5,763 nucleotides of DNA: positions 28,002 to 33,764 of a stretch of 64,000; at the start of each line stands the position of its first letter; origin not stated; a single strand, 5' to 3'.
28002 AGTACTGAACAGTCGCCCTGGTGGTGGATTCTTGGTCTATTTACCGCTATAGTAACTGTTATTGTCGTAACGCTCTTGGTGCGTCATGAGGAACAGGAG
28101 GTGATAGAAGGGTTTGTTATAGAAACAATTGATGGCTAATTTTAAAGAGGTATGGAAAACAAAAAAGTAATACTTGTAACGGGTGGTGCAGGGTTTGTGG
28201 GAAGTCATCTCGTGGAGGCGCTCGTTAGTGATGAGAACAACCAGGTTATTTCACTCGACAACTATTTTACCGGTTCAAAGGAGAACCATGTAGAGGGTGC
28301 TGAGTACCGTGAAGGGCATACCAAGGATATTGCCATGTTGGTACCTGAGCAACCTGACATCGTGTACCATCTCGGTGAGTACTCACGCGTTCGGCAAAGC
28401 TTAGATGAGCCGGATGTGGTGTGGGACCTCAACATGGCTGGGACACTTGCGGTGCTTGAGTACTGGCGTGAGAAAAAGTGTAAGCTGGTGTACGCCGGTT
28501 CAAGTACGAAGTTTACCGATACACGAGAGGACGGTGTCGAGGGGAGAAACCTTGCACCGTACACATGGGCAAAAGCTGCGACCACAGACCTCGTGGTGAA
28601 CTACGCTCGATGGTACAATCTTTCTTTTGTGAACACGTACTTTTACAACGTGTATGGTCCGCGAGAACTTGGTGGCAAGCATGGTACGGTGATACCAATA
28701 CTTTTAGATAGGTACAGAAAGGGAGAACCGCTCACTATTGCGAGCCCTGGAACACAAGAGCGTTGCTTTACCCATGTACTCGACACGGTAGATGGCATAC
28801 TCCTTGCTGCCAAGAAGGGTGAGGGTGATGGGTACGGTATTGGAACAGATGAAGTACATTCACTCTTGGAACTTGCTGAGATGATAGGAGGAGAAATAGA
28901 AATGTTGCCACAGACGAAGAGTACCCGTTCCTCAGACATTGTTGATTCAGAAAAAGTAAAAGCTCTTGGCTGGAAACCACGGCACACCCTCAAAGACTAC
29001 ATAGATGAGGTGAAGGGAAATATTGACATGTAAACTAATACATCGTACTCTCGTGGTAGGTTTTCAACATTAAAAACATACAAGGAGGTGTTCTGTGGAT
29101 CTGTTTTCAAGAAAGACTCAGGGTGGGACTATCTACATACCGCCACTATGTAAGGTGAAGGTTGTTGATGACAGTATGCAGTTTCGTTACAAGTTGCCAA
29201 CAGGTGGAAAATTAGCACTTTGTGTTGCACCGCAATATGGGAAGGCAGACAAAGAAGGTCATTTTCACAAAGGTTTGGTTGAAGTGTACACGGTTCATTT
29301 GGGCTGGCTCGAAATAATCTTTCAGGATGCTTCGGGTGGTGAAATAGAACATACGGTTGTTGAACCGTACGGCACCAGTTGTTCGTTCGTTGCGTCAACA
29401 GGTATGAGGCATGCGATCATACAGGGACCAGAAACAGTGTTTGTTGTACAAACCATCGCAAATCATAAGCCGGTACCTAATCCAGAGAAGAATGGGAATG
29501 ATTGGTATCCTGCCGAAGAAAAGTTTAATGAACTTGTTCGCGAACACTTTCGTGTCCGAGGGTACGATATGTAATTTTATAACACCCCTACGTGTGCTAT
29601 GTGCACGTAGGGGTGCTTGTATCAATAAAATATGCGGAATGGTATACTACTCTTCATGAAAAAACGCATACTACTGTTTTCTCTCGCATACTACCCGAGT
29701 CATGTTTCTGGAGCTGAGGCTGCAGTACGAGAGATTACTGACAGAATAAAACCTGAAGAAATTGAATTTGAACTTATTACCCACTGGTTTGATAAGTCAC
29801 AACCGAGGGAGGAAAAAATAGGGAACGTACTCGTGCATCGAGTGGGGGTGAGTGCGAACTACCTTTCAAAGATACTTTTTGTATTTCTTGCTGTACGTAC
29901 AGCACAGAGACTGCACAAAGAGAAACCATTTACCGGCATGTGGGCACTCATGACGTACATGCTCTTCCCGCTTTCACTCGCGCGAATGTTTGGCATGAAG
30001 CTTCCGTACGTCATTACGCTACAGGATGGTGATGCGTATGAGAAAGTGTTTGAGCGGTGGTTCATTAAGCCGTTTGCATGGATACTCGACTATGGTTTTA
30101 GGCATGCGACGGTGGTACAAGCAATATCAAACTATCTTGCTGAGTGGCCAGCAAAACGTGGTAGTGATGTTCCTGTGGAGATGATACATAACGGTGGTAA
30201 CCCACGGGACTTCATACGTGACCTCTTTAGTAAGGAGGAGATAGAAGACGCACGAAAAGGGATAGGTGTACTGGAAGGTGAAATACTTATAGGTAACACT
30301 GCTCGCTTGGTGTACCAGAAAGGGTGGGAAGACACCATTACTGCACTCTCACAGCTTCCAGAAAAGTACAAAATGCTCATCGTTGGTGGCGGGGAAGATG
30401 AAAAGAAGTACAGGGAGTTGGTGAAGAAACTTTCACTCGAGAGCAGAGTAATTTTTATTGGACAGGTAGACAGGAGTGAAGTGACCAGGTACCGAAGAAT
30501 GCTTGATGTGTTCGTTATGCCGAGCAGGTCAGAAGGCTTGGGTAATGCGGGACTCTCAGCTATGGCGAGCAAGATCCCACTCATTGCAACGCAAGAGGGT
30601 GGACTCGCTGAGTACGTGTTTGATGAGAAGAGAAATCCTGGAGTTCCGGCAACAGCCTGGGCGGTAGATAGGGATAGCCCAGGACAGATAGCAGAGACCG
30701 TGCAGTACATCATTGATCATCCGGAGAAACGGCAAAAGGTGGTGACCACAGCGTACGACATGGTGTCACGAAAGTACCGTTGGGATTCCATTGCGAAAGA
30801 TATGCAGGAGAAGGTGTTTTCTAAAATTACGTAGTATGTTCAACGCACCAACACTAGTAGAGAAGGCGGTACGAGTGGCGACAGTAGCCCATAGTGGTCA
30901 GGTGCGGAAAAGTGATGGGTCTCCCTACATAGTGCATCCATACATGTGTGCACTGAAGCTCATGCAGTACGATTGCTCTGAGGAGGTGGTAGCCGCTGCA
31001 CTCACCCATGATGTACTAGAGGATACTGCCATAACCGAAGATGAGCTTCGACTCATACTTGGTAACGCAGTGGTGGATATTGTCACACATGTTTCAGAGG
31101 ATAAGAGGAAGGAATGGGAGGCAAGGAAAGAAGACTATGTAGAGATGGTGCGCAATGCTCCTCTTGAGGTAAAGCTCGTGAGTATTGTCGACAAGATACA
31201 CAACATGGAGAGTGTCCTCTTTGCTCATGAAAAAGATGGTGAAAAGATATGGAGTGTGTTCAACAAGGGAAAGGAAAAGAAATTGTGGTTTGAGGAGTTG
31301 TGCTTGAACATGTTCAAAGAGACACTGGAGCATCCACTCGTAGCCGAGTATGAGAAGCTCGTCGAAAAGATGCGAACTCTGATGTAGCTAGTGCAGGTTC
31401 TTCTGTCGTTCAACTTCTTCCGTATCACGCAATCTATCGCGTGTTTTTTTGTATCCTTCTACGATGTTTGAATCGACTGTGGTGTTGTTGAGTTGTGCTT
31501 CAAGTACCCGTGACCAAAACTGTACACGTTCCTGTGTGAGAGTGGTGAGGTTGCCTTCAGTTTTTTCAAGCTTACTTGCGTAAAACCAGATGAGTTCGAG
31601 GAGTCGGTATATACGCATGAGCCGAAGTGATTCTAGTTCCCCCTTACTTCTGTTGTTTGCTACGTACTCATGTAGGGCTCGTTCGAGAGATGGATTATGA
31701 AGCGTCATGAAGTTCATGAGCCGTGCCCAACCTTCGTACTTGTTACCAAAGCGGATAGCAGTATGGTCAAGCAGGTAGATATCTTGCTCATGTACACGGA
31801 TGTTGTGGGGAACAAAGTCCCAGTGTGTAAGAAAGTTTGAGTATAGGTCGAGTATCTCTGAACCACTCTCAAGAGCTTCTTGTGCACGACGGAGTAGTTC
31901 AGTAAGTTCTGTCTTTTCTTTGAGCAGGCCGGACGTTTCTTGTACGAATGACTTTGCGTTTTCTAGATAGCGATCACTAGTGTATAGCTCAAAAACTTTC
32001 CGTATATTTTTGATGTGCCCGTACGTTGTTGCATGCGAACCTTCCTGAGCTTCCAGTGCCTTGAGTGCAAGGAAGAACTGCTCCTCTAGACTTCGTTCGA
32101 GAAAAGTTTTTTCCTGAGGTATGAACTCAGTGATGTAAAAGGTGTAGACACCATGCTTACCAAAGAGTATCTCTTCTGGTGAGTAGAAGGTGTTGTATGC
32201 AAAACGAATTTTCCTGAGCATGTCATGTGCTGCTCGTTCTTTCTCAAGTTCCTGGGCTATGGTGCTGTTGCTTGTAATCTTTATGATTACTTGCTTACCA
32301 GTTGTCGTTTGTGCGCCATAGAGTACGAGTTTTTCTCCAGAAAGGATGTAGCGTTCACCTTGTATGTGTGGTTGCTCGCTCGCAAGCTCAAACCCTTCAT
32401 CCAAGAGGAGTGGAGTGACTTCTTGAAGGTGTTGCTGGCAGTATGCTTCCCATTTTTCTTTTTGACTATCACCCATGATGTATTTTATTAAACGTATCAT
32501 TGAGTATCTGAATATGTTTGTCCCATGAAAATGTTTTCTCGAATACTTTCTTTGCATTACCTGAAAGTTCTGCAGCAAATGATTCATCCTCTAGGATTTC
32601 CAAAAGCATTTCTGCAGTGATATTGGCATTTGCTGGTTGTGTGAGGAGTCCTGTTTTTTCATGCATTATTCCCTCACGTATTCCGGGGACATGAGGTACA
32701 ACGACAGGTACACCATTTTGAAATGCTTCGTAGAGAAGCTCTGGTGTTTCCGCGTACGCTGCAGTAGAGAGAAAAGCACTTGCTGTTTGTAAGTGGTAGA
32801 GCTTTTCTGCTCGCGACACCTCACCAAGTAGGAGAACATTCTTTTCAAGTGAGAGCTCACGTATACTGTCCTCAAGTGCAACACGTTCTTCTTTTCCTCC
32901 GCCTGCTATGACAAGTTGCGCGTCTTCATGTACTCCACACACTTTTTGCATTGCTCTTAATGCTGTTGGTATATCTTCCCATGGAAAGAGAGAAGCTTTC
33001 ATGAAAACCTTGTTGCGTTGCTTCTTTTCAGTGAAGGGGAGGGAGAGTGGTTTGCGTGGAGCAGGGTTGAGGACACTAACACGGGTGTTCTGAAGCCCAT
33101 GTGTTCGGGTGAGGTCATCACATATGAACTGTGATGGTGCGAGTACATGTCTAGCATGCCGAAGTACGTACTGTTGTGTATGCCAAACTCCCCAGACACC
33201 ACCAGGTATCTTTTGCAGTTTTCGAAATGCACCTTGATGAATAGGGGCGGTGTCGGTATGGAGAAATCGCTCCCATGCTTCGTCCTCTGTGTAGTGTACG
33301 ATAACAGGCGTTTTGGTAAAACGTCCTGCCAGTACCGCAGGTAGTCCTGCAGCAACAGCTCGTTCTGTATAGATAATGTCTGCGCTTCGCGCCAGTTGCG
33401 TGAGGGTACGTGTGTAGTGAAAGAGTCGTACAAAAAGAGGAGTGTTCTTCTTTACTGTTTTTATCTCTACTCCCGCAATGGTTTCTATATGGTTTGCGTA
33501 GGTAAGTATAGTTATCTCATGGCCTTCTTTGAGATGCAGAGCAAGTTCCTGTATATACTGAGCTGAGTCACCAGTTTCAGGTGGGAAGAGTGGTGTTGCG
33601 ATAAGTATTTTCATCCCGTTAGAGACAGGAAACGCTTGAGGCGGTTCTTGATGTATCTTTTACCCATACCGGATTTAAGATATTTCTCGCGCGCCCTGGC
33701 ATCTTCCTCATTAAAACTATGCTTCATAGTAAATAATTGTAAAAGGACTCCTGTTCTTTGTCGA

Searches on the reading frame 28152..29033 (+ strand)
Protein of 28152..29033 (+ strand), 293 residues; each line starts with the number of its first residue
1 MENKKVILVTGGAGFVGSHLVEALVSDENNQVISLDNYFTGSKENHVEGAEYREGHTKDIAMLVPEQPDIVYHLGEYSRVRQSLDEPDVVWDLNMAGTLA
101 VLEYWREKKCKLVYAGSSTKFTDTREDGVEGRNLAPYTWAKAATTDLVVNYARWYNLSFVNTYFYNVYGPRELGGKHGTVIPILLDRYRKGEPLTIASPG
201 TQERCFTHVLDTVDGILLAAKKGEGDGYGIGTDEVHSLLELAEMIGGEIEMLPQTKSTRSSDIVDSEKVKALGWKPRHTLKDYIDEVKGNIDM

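Call 6: search_protein_families(library=pfam, proteins=[window:28152-29033:+], max_evalue=0.01)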
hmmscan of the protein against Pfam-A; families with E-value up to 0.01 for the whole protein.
window:28152-29033:+ (293 aa): 6 families
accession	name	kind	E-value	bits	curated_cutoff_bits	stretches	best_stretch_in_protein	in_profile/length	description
PF01370.27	Epimerase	-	2.2e-43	148.8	20.9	1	7-230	1-239/240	NAD dependent epimerase/dehydratase family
PF16363.11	GDP_Man_Dehyd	-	3.3e-36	125.9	27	1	8-260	1-277/332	GDP-mannose 4,6 dehydratase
PF01073.25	3Beta_HSD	-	2.7e-08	33.6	22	1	8-118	1-117/280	3-beta hydroxysteroid dehydrogenase/isomerase family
PF02719.21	Polysacc_synt_2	-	1.3e-07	31.5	20.2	1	7-245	1-243/293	Polysaccharide biosynthesis protein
PF04321.23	RmlD_sub_bind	-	1.2e-06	28.2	27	1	7-121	3-105/287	RmlD substrate binding domain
PF07993.18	NAD_binding_4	-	1.3e-05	25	20.1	0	9-33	1-27/258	Male sterility protein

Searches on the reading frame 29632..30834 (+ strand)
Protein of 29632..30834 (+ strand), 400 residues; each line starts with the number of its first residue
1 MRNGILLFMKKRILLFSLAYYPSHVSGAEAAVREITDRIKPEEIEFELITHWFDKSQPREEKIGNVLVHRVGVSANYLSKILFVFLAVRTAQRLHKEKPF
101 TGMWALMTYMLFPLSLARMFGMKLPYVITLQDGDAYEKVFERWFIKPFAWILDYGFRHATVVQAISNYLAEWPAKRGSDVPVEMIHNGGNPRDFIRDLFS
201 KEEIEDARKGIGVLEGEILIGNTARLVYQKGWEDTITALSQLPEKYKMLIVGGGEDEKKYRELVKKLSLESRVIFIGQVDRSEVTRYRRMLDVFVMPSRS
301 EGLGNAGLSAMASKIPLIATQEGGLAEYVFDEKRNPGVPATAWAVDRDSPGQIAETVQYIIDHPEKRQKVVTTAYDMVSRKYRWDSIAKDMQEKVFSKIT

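Call 6: search_protein_families(library=pfam, proteins=[window:29632-30834:+], max_evalue=0.01)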
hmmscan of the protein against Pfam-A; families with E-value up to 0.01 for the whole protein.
window:29632-30834:+ (400 aa): 6 families
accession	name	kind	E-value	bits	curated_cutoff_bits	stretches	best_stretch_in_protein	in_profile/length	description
PF00534.26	Glycos_transf_1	-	6.9e-32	110.8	26.4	1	205-376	3-171/172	Glycosyl transferases group 1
PF13692.12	Glyco_trans_1_4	-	3e-24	86.3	27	1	220-362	4-141/142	Glycosyl transferases group 1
PF20706.3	GT4-conflict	-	2.6e-12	46.9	26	1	246-390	233-384/385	Family 4 Glycosyltransferase in conflict systems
PF13439.12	Glyco_transf_4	-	5.1e-09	36.8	28.5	1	25-188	1-165/170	Glycosyltransferase Family 4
PF13579.12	Glyco_trans_4_4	-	8.1e-09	36.4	29.7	1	26-188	1-158/158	Glycosyl transferase 4-like domain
PF13524.12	Glyco_trans_1_2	-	0.00024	21.5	25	1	247-392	16-143/144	Glycosyl transferase-like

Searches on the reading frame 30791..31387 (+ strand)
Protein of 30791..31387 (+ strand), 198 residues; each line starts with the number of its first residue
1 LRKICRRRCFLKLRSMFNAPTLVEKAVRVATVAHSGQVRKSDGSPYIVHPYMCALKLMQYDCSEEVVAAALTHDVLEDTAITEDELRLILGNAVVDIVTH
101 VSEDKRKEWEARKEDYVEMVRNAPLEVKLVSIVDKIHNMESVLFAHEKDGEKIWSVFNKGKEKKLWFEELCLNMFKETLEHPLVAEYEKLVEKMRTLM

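Call 6: search_protein_families(library=pfam, proteins=[window:30791-31387:+], max_evalue=0.01)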
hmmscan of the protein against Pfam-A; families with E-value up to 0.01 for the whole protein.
window:30791-31387:+ (198 aa): 2 families
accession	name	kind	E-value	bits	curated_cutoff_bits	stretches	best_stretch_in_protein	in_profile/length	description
PF13328.12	HD_4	-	4e-16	59.6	27.2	1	26-142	1-127/156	HD domain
PF01966.28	HD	-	0.00041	21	22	1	47-139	2-116/116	HD domain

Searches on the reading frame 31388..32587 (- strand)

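Call 7: search_protein_families(library=pfam, proteins=[window:31388-32587:-], max_evalue=0.001)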
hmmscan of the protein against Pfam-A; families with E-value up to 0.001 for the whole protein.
window:31388-32587:- (399 aa): 0 families

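Call 10: search_protein_families(library=ncbifam, proteins=[window:31388-32587:-], max_evalue=0.01)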
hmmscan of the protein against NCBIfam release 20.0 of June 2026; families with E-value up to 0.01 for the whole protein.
window:31388-32587:- (399 aa): 1 family
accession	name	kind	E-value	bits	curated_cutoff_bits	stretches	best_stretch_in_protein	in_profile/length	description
TIGR03724.2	arch_bud32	equivalog_domain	0.0011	18.5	125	1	226-284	78-137/193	KEOPS complex kinase/ATPase Bud32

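Call 65: search_protein_families(library=padloc, proteins=[window:31388-32587:-], max_evalue=0.01)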
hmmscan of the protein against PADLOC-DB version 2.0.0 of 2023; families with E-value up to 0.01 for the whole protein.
window:31388-32587:- (399 aa): 0 families

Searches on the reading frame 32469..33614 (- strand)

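Call 7: search_protein_families(library=pfam, proteins=[window:32469-33614:-], max_evalue=0.001)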
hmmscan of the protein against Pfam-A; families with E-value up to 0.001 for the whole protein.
window:32469-33614:- (381 aa): 5 families
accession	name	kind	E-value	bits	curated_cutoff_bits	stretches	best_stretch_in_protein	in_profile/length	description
PF00534.26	Glycos_transf_1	-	3.4e-26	92.3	26.4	1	196-356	11-171/172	Glycosyl transferases group 1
PF13692.12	Glyco_trans_1_4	-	4.1e-17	63.2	27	1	211-343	12-142/142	Glycosyl transferases group 1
PF13579.12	Glyco_trans_4_4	-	5.4e-12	46.8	29.7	1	18-182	4-155/158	Glycosyl transferase 4-like domain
PF13439.12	Glyco_transf_4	-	2.6e-09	37.8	28.5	1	19-183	6-163/170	Glycosyltransferase Family 4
PF20706.3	GT4-conflict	-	0.0007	19.1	26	1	150-319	143-323/385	Family 4 Glycosyltransferase in conflict systems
